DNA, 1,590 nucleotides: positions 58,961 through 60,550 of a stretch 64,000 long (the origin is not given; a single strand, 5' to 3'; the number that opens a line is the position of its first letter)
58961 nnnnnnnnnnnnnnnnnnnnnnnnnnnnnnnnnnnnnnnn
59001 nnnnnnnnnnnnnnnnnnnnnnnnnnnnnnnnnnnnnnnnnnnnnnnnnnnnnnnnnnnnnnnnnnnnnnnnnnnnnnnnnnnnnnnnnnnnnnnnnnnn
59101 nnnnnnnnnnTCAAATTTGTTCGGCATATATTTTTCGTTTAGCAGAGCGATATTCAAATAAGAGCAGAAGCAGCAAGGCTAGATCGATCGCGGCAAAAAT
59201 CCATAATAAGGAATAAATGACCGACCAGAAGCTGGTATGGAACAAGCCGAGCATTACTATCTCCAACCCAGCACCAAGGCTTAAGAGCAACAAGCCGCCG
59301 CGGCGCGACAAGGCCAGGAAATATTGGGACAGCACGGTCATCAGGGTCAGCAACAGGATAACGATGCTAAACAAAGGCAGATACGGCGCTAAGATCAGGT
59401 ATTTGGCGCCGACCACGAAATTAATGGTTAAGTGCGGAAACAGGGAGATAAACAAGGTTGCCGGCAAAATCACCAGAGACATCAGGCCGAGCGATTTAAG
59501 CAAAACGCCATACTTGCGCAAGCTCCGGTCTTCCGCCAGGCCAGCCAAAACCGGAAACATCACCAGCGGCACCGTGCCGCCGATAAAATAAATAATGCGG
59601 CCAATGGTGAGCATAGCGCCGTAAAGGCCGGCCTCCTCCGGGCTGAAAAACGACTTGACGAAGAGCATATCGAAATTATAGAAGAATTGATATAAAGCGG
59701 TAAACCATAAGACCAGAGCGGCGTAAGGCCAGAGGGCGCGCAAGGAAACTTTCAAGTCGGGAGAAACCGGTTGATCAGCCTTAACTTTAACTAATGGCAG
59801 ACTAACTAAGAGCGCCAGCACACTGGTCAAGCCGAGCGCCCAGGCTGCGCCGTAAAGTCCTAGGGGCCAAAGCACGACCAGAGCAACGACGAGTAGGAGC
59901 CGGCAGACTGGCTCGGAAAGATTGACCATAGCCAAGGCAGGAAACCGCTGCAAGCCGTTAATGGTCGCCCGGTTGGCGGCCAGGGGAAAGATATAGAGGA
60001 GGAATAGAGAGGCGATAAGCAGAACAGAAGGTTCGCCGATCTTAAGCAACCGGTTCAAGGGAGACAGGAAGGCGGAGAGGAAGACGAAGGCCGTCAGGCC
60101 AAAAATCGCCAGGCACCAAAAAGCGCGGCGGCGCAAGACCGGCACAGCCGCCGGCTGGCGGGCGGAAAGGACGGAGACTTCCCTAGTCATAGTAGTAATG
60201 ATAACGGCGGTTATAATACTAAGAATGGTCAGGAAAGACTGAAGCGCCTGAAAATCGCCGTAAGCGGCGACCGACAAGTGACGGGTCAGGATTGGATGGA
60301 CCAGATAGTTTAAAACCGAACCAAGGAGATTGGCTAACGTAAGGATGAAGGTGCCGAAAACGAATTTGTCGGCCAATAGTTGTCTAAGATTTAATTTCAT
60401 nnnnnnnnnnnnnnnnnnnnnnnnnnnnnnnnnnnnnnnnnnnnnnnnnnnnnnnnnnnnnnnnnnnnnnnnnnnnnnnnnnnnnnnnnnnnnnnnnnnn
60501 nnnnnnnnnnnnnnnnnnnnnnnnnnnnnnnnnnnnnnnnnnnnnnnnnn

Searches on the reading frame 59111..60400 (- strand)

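Call 100: search_protein_families(library=pfam, proteins=[window:59111-60400:-], max_evalue=0.001)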
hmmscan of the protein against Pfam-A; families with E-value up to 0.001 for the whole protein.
window:59111-60400:- (429 aa): 1 family
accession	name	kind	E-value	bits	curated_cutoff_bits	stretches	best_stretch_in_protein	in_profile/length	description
PF01943.22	Polysacc_synt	-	4.5e-15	56.2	28.2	1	16-286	4-271/274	Polysaccharide biosynthesis protein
